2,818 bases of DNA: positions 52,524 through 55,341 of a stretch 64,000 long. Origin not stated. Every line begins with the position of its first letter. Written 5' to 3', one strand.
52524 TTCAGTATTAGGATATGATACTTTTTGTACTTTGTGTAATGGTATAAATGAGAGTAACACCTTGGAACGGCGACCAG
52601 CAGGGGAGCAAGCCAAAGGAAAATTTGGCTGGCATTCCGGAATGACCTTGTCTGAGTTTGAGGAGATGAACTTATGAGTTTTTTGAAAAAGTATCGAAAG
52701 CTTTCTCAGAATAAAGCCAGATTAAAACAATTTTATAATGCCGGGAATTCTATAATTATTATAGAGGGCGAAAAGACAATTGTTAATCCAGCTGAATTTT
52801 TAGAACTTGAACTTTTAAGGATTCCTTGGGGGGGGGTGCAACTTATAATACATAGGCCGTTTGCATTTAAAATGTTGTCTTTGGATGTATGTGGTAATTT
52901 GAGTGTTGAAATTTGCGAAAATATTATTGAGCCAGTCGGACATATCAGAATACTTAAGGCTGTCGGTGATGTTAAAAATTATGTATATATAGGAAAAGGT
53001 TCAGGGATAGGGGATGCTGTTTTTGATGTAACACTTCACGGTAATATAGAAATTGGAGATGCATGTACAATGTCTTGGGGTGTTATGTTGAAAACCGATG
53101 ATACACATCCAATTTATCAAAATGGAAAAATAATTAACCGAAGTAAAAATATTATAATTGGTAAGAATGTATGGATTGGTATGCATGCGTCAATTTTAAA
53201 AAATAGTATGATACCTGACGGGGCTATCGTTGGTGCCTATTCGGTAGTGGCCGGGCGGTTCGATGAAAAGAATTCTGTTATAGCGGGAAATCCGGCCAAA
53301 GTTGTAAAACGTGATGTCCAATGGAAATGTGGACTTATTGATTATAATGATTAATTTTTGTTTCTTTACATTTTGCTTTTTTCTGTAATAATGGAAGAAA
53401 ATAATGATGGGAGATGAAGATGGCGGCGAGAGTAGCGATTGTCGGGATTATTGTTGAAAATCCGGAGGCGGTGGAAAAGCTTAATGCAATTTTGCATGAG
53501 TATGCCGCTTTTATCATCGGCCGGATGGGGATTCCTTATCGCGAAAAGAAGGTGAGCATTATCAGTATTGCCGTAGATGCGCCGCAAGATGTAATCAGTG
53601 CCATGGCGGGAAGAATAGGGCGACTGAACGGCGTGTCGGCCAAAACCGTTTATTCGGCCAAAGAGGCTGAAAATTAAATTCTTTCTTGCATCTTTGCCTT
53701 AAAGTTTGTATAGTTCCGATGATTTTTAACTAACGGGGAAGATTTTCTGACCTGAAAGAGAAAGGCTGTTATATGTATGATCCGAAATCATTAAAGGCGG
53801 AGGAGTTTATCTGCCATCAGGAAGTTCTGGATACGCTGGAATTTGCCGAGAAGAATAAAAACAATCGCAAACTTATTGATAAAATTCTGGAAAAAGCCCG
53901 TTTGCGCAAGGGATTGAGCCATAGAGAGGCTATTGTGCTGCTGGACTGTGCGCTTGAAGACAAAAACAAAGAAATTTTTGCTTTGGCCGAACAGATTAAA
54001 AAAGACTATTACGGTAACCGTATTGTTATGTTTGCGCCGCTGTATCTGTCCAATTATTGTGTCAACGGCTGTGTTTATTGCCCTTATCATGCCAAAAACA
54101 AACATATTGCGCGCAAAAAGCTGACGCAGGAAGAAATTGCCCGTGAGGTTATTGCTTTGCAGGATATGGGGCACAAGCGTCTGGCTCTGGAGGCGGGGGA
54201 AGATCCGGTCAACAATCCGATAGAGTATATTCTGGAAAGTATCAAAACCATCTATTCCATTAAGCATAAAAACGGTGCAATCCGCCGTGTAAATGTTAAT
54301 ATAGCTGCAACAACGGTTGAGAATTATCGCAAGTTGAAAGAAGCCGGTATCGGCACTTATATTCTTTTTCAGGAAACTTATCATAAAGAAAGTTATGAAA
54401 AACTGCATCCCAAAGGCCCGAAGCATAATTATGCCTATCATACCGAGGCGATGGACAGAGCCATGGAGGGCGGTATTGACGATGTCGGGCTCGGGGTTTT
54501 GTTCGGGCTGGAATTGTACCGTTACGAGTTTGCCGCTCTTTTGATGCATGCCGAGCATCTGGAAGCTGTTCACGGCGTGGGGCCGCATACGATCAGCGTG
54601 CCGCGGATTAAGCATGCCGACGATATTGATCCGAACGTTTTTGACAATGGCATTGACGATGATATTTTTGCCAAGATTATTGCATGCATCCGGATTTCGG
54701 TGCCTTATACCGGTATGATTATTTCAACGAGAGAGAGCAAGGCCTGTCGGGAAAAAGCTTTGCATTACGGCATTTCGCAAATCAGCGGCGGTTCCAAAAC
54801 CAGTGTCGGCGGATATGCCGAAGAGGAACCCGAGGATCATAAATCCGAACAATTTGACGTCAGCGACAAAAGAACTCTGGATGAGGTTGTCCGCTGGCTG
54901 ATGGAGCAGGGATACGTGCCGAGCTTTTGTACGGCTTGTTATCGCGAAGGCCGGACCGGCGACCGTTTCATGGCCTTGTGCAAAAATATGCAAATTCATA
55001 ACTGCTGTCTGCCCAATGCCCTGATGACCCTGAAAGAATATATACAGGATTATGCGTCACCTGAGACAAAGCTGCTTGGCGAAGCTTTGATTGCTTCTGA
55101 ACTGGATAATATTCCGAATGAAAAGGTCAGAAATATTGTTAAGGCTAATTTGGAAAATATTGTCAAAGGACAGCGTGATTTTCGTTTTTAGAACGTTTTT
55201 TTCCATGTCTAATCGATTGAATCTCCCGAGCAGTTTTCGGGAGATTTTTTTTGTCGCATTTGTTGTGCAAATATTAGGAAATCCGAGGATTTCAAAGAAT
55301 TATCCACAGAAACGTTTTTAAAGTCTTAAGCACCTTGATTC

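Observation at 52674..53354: G9 tract inside a hexapeptide-repeat O-acetyltransferase gene: second candidate phase-variable modifier in the same cassette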

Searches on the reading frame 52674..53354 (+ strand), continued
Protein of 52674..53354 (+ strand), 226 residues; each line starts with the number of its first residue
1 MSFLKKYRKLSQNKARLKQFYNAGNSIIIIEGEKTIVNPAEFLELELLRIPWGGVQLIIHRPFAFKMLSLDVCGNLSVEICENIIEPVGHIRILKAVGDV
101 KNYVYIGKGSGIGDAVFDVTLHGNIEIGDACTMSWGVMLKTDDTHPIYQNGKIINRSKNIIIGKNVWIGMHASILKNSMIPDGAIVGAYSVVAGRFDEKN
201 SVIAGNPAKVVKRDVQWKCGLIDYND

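Call 40: search_solved_structures(query=window:52674-53351:+, max_evalue=0.001, show_alignments=2)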
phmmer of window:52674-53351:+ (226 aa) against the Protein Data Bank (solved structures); distinct sequences matched with E-value up to 0.001: 33.
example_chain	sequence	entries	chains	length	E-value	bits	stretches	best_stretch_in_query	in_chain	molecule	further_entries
2wlc_A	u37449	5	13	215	3e-23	85.8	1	112-218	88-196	POLYSIALIC ACID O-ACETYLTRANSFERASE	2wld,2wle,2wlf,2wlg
3jqy_B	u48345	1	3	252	2e-16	63.5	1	102-218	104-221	Polysialic acid O-acetyltransferase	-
2ic7_A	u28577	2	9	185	7.2e-10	42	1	124-212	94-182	Maltose transacetylase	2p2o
3hjj_A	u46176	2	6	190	3.6e-09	39.7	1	124-213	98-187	Maltose O-acetyltransferase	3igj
6ag8_C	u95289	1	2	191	6.9e-09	38.8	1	124-214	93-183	Maltose O-acetyltransferase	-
1ocx_A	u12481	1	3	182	1.4e-08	37.8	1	124-213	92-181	MALTOSE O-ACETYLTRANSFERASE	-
8j40_A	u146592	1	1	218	1.5e-07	34.4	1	154-213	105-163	CatB8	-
3ftt_A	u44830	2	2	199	2.7e-07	33.6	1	123-213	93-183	Putative acetyltransferase SACOL2570 | Galactoside O-acetyltransferase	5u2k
3v4e_A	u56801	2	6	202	2.8e-07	33.6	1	123-213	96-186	Galactoside O-acetyltransferase | Putative acetyltransferase SACOL2570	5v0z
4dcl_A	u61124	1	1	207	2.8e-07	33.5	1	124-213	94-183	Putative acetyltransferase SACOL2570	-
4egg_A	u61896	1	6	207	3.1e-07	33.4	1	124-213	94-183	Putative acetyltransferase SACOL2570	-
6mfk_A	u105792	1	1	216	5.5e-07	32.6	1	157-213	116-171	Chloramphenicol acetyltransferase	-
3srt_A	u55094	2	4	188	2.5e-06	30.5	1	124-213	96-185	Maltose O-acetyltransferase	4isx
1kqa_A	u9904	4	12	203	2.6e-06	30.4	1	124-213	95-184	GALACTOSIDE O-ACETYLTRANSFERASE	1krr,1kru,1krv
9gva_AAA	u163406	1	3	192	9.4e-06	28.6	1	100-213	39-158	Hexapeptide transferase family protein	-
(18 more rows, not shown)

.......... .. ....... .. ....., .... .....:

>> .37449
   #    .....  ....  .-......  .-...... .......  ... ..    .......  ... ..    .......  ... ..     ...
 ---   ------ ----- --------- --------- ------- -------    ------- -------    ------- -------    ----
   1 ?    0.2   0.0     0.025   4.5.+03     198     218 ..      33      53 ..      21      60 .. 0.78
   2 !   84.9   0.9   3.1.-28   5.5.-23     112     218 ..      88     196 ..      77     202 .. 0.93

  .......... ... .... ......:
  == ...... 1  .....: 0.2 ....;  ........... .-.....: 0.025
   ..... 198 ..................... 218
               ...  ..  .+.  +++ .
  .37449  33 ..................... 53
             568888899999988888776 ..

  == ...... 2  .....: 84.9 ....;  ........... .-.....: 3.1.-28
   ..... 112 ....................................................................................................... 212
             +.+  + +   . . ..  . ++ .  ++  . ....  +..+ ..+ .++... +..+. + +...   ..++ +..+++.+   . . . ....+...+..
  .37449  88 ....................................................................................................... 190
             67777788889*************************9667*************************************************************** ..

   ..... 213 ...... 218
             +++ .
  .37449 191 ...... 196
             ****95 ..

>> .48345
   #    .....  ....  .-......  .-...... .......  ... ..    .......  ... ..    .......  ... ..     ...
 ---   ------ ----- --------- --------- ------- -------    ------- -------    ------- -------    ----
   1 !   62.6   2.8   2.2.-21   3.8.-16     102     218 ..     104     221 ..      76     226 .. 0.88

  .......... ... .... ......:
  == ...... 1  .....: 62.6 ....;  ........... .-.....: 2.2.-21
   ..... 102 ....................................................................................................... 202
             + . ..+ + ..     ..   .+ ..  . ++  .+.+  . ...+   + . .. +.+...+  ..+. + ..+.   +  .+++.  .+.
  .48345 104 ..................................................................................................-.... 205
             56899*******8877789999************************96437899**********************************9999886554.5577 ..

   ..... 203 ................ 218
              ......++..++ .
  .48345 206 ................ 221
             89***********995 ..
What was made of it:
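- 52674..53354 (+): 226-aa LbH (hexapeptide-repeat) O-acetyltransferase, OatWY/NeuO-like; last gene of the glycan cassette. PDB sequence hits OatWY 2wlc 3e-23 and NeuO 3jqy 2e-16 (call 40).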

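Call 54: predict_structure(alignment_id=A2)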
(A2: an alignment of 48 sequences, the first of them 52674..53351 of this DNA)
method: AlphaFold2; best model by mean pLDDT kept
length: 226 residues; sequences in the alignment: 48
mean_pLDDT: 69.7   pTM: 0.71
mean pLDDT of the five models: 69.7, 69.6, 69.6, 68.8, 68.2
residues with pLDDT >= 90: 70; 70-90: 43; 50-70: 44; < 50: 69
segments of 3 or more residues with pLDDT < 50: 3-43, 47-55, 60-67, 224-226
pLDDT, mean of each block of 10 residues (from residue 1): 38 40 41 43 48 49 48 58 55 56 79 72 85 89 87 89 95 96 97 97 98 87 47
secondary structure, 60 per line:
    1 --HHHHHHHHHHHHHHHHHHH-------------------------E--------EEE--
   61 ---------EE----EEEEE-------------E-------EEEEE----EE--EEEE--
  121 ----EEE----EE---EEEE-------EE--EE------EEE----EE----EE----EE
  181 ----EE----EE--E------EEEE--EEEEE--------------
elements in order: H3-21 E56-58 E76-80 E102-106 E115-118 E125-127 E137-140 E160-162 E202-205 E208-212
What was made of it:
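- On LbH (hexapeptide-repeat) acetyl-CoA-dependent O-acetyltransferase, OatWY/NeuO subgroup: AF2 model confident for residues ~100-222 (call 54).
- Tried and rejected: The model cannot say how the tract-bearing segment folds or whether a Met67 product could be stable (call 54).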

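Call 56: fold_search(model_id=the predicted structure, library=pdb)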
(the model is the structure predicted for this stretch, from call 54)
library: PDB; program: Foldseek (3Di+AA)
matches with E <= 10: 632; with E <= 0.001: 94
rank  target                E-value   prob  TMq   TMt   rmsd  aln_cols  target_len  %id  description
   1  2wlg_C                4.3e-09  1.00  0.58  0.62   5.9       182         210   32  Crystallographic analysis of the polysialic acid O-acetyltransferase OatWY (released 2009-06-30)
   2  2wle_B                4.5e-09  1.00  0.50  0.54   7.5       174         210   27  Crystallographic analysis of the polysialic acid O-acetyltransferase OatWY (released 2009-06-30)
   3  2wle_C                1.3e-08  1.00  0.47  0.50   7.7       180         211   30  Crystallographic analysis of the polysialic acid O-acetyltransferase OatWY (released 2009-06-30)
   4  2wlc                  1.4e-07  1.00  0.56  0.59   6.2       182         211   32  Crystallographic analysis of the polysialic acid O-acetyltransferase OatWY (released 2009-06-30)
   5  2wle_A                1.7e-07  1.00  0.46  0.49   8.0       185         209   31  Crystallographic analysis of the polysialic acid O-acetyltransferase OatWY (released 2009-06-30)
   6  3jqy_A                2.7e-07  1.00  0.49  0.47  11.2       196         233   26  Crystal Structure of the polySia specific acetyltransferase NeuO (released 2010-08-18)
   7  3jqy_C                3.0e-07  1.00  0.44  0.46  12.4       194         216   27  Crystal Structure of the polySia specific acetyltransferase NeuO (released 2010-08-18)
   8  3jqy_B                4.4e-07  1.00  0.44  0.45  12.0       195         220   28  Crystal Structure of the polySia specific acetyltransferase NeuO (released 2010-08-18)
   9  3vbl_C                1.6e-06  1.00  0.45  0.53   4.6       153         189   22  Crystal Structure of the S84C mutant of AntD, an N-acyltransferase from Bacillus cereus in complex with dTDP-4-amino-4 (released 2012-01-25)
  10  3vbl_E                3.2e-06  1.00  0.43  0.51   7.2       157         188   23  Crystal Structure of the S84C mutant of AntD, an N-acyltransferase from Bacillus cereus in complex with dTDP-4-amino-4 (released 2012-01-25)
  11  3vbm_E                6.4e-06  1.00  0.42  0.48   4.9       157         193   20  Crystal Structure of the S84T mutant of AntD, an N-acyltransferase from Bacillus cereus in complex with dTDP and Coenz (released 2012-01-25)
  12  3vbl_A                8.4e-06  1.00  0.37  0.44   7.9       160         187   18  Crystal Structure of the S84C mutant of AntD, an N-acyltransferase from Bacillus cereus in complex with dTDP-4-amino-4 (released 2012-01-25)
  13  3igj_C                9.8e-06  1.00  0.36  0.42   8.9       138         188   29  Crystal Structure of Maltose O-acetyltransferase Complexed with Acetyl Coenzyme A from Bacillus anthracis (released 2009-08-04)
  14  3vbk_A                1.1e-05  1.00  0.42  0.50   8.9       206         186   18  Crystal Structure of the S84A mutant of AntD, an N-acyltransferase from Bacillus cereus in complex with dTDP-4-amino-4 (released 2012-01-25)
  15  3vbn_C                1.1e-05  1.00  0.42  0.50   8.7       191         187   18  Crystal Structure of the D94A mutant of AntD, an N-acyltransferase from Bacillus cereus in complex with dTDP and Coenz (released 2012-01-25)
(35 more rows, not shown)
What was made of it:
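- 52674..53354 (+): Foldseek top hits OatWY and NeuO (call 56).
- On LbH (hexapeptide-repeat) acetyl-CoA-dependent O-acetyltransferase, OatWY/NeuO subgroup: Foldseek top hits are OatWY and NeuO (call 56).
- The Foldseek alignment to OatWY spans 182 columns, so it reaches into the tract region (call 56).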

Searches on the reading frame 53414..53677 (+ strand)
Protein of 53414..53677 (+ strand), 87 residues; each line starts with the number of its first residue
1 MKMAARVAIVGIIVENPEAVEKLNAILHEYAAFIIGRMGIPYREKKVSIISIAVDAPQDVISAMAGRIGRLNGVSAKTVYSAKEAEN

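Call 5: search_protein_families(library=pfam, proteins=[window:53414-53677:+], max_evalue=0.01)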
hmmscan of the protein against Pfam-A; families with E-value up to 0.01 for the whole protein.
window:53414-53677:+ (87 aa): 1 family
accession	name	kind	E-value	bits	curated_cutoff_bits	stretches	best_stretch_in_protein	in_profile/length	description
PF21699.3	TM1266-like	-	2.4e-33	114.3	27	1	6-78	1-74/74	Iron-only hydrogenase system regulator, putative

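Call 24: find_encoding_contigs(protein=window:53420-53674:+, flank=4000, max_places=10)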
Protein window:53420-53674:+ (85 aa): 6 contigs read that carry it; 6 places shown.
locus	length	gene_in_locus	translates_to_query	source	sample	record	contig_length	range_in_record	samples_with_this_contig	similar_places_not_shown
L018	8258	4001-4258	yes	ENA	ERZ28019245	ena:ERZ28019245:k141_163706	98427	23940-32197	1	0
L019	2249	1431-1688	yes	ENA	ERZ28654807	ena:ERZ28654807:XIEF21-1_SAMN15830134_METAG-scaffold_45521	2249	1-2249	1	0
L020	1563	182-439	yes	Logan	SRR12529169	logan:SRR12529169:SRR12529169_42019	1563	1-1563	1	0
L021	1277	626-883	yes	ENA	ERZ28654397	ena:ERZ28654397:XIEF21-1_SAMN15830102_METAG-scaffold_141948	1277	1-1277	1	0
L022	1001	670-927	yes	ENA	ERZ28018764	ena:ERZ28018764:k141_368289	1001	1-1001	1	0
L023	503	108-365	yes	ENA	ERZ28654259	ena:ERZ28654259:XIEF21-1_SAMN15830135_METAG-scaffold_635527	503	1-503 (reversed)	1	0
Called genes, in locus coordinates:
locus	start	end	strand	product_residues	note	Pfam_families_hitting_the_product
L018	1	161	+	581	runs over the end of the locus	PF05045:RgpF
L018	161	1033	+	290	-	PF00535:Glycos_transf_2, PF10111:Glyco_tranf_2_2, PF13641:Glyco_tranf_2_3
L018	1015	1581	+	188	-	PF00535:Glycos_transf_2, PF10111:Glyco_tranf_2_2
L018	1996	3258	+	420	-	PF13353:Fer4_12 (faint), PF04055:Radical_SAM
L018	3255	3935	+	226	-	PF00132:Hexapep (weak)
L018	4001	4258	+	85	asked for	PF21699:TM1266-like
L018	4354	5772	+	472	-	PF04055:Radical_SAM, PF06968:BATS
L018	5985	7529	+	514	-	PF13439:Glyco_transf_4 (faint), PF20706:GT4-conflict, PF00534:Glycos_transf_1, PF13692:Glyco_trans_1_4, PF13524:Glyco_trans_1_2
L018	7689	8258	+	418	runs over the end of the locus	PF00152:tRNA-synt_2 (faint), PF13393:tRNA-synt_His, PF00587:tRNA-synt_2b (weak)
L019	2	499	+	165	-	?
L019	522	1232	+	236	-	PF00872:Transposase_mut, PF10551:MULE (weak)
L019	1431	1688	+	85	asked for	PF21699:TM1266-like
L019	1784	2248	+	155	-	?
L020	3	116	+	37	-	?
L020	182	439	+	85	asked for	PF21699:TM1266-like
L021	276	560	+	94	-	PF00132:Hexapep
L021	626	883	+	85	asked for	PF21699:TM1266-like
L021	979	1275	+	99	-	?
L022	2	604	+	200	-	?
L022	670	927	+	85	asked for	PF21699:TM1266-like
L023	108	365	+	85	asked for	PF21699:TM1266-like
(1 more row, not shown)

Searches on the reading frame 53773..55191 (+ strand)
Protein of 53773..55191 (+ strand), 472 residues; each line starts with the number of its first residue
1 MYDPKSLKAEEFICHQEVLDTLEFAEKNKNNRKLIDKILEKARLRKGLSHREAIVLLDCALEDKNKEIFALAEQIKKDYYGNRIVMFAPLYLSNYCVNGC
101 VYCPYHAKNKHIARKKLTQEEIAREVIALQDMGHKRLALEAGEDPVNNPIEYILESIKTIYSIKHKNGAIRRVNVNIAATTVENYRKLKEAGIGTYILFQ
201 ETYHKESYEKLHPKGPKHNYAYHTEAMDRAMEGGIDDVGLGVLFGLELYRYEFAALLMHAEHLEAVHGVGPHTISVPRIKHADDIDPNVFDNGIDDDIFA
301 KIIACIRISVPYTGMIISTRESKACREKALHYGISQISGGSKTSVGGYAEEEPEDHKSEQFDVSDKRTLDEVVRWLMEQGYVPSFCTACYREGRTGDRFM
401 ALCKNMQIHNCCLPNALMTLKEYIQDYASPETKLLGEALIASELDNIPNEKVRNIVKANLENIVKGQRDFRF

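Call 5: search_protein_families(library=pfam, proteins=[window:53773-55191:+], max_evalue=0.01)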
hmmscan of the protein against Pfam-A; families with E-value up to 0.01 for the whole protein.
window:53773-55191:+ (472 aa): 2 families
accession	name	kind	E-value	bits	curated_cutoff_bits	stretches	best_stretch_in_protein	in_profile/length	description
PF04055.27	Radical_SAM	-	3.6e-18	66.7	29.5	1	92-242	3-148/166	Radical SAM superfamily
PF06968.18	BATS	-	4.3e-17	62.5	22.2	1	275-381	1-87/88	Biotin and Thiamin Synthesis associated domain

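Call 64: find_encoding_contigs(protein=window:53773-55188:+, flank=3000, max_places=10)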
Protein window:53773-55188:+ (472 aa): 2 contigs read that carry it; 1 place shown.
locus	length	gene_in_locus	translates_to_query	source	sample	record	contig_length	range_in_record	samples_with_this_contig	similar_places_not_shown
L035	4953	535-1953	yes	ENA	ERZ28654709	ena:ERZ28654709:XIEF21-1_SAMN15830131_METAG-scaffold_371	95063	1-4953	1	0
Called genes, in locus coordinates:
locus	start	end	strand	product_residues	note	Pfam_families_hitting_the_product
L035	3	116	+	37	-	?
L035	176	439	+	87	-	PF21699:TM1266-like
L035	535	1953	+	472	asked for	PF04055:Radical_SAM, PF06968:BATS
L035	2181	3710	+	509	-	PF13439:Glyco_transf_4 (faint), PF20706:GT4-conflict, PF00534:Glycos_transf_1, PF13692:Glyco_trans_1_4, PF13524:Glyco_trans_1_2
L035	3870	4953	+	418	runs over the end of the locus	PF00152:tRNA-synt_2 (faint), PF13393:tRNA-synt_His, PF00587:tRNA-synt_2b (weak)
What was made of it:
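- Tried and rejected: The look-up of the downstream HydG gene gave no contig reaching the tract (call 64).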
